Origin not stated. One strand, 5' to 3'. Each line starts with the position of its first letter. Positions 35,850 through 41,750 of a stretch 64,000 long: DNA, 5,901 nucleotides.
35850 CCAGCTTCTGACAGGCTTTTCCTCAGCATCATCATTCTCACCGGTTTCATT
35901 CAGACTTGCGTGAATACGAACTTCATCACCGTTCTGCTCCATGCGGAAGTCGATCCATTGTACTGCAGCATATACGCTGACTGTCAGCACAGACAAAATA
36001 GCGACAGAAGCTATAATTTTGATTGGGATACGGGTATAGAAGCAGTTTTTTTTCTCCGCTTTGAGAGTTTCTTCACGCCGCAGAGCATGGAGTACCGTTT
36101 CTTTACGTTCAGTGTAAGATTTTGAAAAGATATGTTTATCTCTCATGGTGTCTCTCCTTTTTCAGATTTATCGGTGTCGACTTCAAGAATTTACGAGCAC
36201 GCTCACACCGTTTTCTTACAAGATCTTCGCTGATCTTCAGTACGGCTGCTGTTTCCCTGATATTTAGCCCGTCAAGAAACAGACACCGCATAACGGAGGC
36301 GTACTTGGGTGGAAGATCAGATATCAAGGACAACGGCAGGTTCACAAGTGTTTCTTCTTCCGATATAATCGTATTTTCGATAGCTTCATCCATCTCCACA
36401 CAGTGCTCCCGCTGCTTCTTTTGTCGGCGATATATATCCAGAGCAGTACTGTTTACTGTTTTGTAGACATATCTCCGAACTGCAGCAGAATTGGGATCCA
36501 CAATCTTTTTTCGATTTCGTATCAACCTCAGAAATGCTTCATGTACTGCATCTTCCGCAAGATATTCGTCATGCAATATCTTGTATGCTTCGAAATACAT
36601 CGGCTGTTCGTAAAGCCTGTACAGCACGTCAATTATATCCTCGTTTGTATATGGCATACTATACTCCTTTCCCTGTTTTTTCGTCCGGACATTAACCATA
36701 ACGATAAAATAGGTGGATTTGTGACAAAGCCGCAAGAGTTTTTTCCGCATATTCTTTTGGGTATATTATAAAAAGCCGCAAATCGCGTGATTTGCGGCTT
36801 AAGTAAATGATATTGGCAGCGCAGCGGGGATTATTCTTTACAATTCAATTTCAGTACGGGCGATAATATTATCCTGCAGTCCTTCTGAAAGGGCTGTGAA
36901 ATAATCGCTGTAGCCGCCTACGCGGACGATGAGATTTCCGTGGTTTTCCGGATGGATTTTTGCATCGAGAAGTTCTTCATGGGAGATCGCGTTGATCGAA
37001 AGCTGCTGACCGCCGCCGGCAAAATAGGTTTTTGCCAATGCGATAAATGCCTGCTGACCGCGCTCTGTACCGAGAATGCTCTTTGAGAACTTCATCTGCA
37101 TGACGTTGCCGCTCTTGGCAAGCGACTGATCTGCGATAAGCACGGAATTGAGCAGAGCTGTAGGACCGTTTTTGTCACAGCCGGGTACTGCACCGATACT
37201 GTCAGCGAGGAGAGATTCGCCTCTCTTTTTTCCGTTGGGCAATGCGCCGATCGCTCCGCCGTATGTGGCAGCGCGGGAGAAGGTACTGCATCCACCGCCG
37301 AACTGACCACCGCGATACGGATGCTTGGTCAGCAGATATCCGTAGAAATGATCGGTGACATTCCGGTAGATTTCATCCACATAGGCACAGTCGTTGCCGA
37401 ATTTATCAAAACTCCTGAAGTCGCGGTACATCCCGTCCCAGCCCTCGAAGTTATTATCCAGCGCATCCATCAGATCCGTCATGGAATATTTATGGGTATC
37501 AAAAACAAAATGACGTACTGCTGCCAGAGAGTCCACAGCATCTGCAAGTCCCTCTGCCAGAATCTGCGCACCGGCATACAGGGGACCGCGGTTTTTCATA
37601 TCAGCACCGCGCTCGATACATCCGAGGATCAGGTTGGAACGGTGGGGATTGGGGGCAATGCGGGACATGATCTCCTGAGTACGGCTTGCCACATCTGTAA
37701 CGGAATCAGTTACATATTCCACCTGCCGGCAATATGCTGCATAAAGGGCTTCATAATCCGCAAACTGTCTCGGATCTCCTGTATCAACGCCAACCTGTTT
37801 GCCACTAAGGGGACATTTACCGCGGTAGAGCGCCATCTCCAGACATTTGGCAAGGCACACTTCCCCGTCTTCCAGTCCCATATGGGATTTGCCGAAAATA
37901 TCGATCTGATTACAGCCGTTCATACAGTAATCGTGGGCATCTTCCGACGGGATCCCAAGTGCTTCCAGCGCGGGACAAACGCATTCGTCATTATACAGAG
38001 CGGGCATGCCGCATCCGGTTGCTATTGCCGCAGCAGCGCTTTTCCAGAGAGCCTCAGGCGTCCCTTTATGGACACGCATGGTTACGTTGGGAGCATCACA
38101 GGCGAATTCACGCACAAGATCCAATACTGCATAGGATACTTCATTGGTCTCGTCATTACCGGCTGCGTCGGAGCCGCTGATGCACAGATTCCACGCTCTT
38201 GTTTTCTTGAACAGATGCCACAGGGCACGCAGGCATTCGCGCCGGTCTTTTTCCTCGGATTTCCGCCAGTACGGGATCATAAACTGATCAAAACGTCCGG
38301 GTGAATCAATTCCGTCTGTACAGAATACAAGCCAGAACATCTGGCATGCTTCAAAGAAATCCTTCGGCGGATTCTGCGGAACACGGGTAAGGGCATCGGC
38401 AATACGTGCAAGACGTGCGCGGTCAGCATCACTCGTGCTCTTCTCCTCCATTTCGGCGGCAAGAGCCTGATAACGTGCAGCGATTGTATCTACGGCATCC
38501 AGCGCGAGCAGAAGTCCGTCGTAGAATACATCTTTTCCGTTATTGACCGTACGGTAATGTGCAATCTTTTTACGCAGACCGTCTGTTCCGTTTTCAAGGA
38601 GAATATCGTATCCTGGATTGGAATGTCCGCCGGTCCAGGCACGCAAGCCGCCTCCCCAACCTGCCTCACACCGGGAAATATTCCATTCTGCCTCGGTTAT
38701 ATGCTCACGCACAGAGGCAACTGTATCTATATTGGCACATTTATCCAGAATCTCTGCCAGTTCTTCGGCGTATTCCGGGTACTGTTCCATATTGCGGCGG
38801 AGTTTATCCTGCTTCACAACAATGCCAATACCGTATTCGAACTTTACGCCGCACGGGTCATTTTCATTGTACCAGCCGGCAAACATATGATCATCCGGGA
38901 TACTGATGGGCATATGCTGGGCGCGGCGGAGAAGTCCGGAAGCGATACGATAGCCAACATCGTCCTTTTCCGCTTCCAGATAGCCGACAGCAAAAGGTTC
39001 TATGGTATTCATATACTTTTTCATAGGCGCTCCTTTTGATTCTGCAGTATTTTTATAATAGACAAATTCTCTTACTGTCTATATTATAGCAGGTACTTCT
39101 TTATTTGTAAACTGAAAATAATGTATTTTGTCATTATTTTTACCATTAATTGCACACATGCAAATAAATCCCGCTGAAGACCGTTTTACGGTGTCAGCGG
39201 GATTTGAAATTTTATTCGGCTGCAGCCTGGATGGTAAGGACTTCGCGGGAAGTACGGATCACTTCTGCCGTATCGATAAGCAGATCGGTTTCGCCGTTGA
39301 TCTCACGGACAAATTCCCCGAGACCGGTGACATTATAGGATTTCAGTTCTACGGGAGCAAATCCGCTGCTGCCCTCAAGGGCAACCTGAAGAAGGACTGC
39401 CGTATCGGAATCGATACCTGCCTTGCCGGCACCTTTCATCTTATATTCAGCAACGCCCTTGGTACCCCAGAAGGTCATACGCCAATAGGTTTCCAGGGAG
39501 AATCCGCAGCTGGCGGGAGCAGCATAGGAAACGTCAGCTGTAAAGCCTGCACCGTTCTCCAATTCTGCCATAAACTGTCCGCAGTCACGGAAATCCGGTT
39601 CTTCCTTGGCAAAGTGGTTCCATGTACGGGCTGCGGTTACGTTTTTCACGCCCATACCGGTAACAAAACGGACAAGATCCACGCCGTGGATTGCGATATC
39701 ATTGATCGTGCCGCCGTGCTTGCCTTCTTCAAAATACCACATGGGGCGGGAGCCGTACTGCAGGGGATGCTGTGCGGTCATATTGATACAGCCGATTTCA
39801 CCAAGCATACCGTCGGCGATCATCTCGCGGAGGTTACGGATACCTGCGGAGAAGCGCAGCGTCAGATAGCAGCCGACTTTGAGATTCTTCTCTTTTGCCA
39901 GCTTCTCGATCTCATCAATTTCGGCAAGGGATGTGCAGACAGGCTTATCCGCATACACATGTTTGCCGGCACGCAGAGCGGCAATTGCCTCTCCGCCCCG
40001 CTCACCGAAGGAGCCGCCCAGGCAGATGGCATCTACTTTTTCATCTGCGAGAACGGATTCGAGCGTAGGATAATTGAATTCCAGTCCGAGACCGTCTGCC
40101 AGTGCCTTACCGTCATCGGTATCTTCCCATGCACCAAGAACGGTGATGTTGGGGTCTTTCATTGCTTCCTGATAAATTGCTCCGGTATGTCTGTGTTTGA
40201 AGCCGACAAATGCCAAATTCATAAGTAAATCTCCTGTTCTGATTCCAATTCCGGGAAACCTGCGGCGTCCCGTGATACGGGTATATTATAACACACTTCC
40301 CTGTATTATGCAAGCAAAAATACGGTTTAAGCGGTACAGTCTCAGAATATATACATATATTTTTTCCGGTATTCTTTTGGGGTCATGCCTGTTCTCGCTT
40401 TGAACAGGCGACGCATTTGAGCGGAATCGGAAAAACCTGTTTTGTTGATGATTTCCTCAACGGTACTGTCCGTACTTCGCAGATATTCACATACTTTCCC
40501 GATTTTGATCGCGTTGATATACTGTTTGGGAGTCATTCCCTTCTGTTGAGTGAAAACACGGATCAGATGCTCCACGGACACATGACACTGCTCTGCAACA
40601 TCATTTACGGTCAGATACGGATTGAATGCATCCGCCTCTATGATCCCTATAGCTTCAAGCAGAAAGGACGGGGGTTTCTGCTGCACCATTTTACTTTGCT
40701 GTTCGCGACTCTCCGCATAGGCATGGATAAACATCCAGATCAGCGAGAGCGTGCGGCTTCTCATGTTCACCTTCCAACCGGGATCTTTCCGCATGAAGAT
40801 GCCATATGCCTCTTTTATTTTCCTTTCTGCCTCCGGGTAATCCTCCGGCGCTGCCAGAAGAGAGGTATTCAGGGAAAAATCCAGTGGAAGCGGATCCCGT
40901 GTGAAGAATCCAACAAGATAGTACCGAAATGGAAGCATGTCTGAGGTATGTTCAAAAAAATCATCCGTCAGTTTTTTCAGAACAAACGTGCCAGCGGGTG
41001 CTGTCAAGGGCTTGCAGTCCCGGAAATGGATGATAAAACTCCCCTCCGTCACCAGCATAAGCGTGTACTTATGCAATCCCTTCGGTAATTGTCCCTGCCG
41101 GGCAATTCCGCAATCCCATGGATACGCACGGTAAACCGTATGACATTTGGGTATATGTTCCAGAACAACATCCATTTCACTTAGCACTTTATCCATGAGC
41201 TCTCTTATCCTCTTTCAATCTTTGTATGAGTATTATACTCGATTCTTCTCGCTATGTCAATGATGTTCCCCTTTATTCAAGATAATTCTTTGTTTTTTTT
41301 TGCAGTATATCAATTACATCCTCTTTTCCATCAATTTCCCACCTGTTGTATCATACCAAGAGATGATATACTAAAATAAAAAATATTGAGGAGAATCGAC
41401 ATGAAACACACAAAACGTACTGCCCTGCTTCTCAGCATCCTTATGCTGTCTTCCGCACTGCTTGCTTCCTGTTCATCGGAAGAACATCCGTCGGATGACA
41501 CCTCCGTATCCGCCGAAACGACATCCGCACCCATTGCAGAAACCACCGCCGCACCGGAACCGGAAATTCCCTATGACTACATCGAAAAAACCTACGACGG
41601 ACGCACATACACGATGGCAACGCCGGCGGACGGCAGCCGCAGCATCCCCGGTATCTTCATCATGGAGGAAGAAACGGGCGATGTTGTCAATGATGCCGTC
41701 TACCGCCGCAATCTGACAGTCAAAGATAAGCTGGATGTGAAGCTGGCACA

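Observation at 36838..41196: Second GRE locus: AraC, Gfo/Idh/MocA dehydrogenase, then a 728-aa GRE with its own promoter and no activase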

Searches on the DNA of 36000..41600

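Call 71: search_rna_families(source=window, start=36000, end=41600, threshold=evalue, max_evalue=1)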
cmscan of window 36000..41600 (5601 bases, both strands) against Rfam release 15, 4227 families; matches with E-value up to 1: 0.
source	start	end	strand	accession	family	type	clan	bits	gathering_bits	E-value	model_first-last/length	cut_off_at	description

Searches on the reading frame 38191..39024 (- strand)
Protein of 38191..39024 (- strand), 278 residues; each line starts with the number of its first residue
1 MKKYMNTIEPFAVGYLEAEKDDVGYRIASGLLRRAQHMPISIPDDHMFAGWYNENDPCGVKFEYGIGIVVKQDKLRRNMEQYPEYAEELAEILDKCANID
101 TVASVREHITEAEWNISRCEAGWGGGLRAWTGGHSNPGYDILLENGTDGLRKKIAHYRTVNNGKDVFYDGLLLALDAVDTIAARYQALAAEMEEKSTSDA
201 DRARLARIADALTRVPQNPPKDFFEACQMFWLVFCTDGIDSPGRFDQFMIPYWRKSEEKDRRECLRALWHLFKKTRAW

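Call 63: search_solved_structures(query=window:38191-39024:-, show_alignments=4, max_evalue=0.00001)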
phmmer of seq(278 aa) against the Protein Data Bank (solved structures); distinct sequences matched with E-value up to 0.00001: 27.
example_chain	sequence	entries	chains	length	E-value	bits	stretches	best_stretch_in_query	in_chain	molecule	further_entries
5i2a_A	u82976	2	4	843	2e-17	66.5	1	133-257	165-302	Diol-dehydratase | Diol dehydratase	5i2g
9f3w_A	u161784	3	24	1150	4.7e-15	58.8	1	132-254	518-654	Choline trimethylamine-lyase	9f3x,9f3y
8iof_A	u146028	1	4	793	2.9e-13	52.9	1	133-256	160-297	Benzylsuccinate synthase alpha subunit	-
1r8w_A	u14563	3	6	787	3.4e-13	52.7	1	28-269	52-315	glycerol dehydratase | B12-independent glycerol dehydratase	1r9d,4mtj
5fau_A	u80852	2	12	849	7e-12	48.3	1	132-259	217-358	Choline trimethylamine-lyase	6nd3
5fay_A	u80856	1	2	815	7.1e-12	48.3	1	132-259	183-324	Choline trimethylamine-lyase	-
6vue_A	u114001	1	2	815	7.3e-12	48.3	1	132-259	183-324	Choline trimethylamine-lyase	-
5faw_A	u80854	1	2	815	7.3e-12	48.3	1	132-259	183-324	Choline trimethylamine-lyase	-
5kdp_A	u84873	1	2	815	7.3e-12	48.3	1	132-259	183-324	Choline trimethylamine-lyase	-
5fav_A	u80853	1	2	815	7.3e-12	48.3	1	132-259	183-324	Choline trimethylamine-lyase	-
9ht9_A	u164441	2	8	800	7.6e-12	48.2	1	132-259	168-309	Choline trimethylamine-lyase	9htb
9r0v_A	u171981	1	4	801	7.6e-12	48.2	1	132-259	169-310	Choline trimethylamine-lyase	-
7vua_A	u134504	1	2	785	5.7e-11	45.4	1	133-273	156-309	HplG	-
2f3o_A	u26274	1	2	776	1.3e-10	44.2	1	163-259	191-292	pyruvate formate-lyase 2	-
6xs4_A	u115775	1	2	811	1.6e-10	43.9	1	133-260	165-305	Formate C-acetyltransferase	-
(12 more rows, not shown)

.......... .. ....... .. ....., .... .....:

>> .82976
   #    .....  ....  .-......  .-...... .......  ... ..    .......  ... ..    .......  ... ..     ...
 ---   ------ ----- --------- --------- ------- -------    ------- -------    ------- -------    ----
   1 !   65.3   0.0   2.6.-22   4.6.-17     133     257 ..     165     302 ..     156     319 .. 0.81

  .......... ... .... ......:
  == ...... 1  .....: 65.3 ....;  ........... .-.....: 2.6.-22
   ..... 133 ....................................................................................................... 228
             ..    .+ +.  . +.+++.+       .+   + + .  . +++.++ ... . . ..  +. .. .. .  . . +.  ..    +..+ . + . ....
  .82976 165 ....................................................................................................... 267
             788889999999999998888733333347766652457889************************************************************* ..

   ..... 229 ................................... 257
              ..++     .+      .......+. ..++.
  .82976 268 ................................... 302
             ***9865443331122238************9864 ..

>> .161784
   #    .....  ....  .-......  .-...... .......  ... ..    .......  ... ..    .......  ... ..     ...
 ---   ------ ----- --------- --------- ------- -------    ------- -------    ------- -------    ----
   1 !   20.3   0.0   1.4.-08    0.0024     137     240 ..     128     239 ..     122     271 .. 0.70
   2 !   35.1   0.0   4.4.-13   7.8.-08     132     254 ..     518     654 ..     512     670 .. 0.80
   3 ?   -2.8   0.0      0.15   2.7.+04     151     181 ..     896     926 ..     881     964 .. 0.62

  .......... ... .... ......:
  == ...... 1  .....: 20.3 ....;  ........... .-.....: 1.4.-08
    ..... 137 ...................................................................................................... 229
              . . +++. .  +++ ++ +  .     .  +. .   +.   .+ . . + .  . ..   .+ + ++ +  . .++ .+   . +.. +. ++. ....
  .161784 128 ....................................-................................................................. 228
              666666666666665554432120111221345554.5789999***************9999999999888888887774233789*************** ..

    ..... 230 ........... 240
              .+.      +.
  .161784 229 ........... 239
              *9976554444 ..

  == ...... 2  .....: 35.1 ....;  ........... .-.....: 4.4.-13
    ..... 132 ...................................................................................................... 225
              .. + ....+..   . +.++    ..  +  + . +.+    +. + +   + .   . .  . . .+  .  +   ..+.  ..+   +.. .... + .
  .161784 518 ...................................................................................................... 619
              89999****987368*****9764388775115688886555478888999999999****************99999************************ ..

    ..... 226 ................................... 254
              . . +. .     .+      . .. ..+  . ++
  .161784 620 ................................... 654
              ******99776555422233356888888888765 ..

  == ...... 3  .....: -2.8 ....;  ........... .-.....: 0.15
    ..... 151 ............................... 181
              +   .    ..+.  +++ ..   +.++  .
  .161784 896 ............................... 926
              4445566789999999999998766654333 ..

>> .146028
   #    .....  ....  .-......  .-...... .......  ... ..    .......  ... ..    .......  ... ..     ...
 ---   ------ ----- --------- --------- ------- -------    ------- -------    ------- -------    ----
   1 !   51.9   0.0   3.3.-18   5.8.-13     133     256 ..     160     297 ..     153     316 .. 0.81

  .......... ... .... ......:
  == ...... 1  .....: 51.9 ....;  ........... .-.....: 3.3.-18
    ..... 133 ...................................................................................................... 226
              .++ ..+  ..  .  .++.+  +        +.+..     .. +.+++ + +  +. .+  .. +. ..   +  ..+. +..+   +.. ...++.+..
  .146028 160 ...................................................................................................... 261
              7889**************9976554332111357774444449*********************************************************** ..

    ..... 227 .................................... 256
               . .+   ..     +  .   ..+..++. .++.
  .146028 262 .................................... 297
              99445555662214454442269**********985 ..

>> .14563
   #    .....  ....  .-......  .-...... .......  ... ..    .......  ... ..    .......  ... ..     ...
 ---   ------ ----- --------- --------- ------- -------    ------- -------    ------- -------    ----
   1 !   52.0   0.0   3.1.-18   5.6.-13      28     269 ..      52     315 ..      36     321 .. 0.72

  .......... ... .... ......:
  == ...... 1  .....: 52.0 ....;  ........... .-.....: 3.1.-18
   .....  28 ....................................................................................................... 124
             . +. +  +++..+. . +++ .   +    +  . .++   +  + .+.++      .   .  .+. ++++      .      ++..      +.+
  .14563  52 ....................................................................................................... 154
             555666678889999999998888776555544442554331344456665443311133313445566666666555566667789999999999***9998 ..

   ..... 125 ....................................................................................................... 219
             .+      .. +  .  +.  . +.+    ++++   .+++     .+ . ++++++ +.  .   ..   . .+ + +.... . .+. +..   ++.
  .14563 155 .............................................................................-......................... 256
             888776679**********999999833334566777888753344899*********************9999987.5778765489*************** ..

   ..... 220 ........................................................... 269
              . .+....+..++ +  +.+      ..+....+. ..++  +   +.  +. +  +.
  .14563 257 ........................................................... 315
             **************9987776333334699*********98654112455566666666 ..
